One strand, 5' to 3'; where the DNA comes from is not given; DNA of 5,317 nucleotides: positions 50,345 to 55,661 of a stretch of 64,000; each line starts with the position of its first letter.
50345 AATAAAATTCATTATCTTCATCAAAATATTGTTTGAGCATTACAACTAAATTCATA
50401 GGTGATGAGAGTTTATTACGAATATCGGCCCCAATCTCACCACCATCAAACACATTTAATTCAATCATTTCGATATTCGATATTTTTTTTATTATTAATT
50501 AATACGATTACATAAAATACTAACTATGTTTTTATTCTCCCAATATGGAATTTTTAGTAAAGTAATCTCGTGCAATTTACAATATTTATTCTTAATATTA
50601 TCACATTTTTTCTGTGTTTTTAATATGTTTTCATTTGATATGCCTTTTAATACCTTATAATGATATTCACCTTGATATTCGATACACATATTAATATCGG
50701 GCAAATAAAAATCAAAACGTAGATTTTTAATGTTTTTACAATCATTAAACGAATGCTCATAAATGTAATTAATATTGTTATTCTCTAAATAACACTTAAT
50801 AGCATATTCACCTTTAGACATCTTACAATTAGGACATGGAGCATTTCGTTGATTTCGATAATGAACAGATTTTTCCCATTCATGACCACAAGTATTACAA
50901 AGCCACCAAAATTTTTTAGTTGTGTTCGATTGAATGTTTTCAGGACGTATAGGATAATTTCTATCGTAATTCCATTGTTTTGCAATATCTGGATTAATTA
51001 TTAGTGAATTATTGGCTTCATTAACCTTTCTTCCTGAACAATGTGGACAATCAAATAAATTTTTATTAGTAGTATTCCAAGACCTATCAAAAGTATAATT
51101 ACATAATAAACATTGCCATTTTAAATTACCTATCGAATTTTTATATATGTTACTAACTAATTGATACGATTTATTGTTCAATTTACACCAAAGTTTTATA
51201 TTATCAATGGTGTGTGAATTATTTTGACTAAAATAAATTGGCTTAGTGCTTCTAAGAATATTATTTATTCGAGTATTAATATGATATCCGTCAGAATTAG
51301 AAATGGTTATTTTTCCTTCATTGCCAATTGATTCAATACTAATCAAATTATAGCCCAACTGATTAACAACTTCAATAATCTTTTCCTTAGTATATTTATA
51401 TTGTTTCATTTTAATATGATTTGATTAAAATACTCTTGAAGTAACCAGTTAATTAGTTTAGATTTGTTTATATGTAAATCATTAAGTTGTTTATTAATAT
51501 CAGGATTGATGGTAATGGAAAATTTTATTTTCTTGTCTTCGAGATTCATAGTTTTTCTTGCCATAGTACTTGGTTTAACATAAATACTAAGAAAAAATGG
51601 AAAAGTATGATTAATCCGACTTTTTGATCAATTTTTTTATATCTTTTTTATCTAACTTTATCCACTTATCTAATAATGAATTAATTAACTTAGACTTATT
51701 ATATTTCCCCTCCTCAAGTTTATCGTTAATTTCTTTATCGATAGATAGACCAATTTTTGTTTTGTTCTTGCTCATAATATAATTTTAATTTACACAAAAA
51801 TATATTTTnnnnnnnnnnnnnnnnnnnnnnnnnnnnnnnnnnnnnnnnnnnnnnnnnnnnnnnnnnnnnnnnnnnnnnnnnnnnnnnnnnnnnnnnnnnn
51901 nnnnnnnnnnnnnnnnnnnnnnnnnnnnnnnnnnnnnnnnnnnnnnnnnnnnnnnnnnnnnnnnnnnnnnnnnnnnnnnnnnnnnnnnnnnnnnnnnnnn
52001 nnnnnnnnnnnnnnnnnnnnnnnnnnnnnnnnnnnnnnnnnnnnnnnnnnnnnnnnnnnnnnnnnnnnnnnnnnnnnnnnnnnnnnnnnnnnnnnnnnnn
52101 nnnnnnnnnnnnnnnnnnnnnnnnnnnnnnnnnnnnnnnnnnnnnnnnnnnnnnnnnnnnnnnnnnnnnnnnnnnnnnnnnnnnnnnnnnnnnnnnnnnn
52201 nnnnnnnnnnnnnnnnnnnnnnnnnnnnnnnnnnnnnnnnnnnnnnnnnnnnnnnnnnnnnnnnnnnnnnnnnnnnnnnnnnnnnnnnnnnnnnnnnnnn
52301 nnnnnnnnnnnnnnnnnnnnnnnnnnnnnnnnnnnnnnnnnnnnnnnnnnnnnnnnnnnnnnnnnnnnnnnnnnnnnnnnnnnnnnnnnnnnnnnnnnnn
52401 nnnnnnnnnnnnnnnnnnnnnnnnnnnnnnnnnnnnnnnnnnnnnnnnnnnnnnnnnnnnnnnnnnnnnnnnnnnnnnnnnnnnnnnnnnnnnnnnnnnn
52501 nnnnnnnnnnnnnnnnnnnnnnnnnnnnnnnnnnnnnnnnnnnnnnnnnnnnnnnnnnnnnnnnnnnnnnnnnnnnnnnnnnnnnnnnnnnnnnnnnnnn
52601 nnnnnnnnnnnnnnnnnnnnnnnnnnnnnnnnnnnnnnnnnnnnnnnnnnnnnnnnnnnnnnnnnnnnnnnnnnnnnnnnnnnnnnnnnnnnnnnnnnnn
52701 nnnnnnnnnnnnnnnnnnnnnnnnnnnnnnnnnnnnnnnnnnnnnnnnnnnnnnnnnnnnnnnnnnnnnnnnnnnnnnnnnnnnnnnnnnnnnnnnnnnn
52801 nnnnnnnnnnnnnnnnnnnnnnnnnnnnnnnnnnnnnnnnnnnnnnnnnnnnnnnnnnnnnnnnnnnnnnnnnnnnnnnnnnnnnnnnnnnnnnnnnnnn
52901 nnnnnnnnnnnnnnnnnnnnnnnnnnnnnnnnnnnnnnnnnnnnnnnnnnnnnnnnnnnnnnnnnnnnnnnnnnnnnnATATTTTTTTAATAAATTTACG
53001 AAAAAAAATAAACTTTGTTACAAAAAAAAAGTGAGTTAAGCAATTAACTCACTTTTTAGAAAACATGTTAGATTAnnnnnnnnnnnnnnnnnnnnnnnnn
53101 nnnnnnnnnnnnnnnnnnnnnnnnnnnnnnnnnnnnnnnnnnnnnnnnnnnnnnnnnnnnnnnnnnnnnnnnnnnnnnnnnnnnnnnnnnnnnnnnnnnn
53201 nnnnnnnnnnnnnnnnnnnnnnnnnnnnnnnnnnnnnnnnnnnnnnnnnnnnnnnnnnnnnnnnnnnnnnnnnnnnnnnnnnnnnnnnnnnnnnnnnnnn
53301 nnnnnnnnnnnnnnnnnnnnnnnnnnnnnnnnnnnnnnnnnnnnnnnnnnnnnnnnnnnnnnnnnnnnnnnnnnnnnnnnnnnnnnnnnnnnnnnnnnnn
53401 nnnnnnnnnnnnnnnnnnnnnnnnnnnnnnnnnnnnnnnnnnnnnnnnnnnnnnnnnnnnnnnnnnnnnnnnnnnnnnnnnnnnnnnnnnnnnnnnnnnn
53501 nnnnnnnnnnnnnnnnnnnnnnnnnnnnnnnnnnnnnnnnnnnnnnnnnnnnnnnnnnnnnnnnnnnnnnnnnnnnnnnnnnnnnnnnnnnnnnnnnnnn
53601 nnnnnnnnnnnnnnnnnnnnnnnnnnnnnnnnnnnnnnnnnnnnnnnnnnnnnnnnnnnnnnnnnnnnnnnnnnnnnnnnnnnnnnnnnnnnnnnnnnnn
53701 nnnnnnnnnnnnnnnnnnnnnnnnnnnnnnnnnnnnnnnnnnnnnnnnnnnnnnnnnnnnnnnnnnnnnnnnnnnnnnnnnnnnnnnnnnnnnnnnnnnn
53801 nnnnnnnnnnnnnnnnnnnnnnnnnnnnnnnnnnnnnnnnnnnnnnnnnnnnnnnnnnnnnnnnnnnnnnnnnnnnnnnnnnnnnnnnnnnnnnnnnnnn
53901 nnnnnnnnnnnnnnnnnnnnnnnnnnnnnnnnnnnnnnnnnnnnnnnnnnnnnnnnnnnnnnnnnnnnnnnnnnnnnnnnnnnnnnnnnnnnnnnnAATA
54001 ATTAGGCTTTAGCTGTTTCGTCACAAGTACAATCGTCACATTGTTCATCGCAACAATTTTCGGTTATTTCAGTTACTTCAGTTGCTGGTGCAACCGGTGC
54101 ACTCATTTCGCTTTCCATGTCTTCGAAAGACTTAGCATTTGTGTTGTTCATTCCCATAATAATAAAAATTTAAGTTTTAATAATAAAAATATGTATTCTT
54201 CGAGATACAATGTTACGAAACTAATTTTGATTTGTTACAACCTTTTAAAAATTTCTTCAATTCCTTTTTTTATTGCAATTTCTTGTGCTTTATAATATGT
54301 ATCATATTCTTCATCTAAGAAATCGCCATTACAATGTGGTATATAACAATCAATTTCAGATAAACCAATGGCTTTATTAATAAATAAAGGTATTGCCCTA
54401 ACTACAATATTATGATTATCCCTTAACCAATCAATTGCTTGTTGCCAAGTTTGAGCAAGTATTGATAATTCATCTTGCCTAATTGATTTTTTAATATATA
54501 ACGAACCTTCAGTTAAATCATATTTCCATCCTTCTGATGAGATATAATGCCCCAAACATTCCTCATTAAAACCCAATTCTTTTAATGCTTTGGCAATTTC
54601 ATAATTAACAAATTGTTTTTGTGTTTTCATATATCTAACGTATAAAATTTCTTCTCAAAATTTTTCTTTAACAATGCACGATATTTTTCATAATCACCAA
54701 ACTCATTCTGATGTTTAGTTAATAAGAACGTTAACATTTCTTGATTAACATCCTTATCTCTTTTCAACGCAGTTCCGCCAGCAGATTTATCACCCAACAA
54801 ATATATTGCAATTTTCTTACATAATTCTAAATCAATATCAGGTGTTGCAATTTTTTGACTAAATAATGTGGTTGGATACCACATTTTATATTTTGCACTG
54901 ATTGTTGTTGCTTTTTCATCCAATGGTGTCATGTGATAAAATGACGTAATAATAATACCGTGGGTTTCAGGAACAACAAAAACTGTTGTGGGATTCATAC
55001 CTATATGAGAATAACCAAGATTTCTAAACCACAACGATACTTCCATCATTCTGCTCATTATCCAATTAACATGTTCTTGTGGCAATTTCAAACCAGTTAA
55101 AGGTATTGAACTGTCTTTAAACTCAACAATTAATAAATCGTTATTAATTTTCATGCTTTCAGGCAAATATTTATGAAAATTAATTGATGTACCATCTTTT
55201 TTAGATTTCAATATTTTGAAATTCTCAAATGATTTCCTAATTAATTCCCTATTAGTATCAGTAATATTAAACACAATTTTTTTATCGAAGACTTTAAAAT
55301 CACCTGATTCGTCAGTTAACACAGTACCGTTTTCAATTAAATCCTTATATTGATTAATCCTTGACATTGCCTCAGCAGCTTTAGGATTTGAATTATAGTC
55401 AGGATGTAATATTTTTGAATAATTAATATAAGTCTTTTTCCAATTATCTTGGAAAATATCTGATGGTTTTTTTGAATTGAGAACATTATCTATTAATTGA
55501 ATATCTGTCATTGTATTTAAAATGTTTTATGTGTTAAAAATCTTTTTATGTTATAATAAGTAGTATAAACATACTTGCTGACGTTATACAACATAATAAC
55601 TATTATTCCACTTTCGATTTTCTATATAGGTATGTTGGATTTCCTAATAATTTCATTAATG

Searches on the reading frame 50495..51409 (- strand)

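Call 13: search_protein_families(library=pfam, proteins=[window:50495-51409:-], max_evalue=0.001)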
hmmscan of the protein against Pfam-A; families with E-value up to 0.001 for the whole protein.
window:50495-51409:- (304 aa): 2 families
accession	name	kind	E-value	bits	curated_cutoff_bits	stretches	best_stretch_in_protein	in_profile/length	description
PF14311.12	DUF4379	-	2.4e-18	66.5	24.5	1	142-197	1-55/56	Probable Treble clef zinc finger domain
PF09723.15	Zn_ribbon_8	-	9.5e-06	26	34.4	0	171-196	8-33/41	Zinc ribbon domain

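Call 14: search_protein_families(library=phrogs, proteins=[window:50495-51409:-], max_evalue=0.001)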
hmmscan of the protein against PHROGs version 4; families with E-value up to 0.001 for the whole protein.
window:50495-51409:- (304 aa): 9 families
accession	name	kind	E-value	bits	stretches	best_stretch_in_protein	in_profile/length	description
phrog_559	-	DNA, RNA and nucleotide metabolism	9.3e-49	167.7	1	3-303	120-411/607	HNH endonuclease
phrog_9084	-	DNA, RNA and nucleotide metabolism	1.4e-30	107.7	1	164-293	25-156/187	homing endonuclease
phrog_4538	-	unknown function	2.2e-27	97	1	158-287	189-315/447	-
phrog_7140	-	DNA, RNA and nucleotide metabolism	2.1e-17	64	1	172-296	99-222/423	intron encoded nuclease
phrog_681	-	DNA, RNA and nucleotide metabolism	5.3e-11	42.8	1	4-226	236-451/576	endonuclease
phrog_9902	-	unknown function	7.6e-08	33.1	1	142-274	21-142/210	-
phrog_27771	-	unknown function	1.5e-05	24.9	1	225-294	461-530/549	-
phrog_34504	-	unknown function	2.5e-05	24.5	1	231-294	308-368/386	-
phrog_503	-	unknown function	9.7e-05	23.1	1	185-249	19-80/144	-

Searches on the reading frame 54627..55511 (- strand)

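Call 13: search_protein_families(library=pfam, proteins=[window:54627-55511:-], max_evalue=0.001)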
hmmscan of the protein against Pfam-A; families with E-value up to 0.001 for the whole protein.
window:54627-55511:- (294 aa): 0 families

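Call 14: search_protein_families(library=phrogs, proteins=[window:54627-55511:-], max_evalue=0.001)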
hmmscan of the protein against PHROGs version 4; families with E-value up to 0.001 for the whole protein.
window:54627-55511:- (294 aa): 1 family
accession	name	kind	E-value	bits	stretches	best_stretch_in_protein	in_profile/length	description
phrog_3043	-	other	0.00021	21.7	1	145-242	201-302/376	kinase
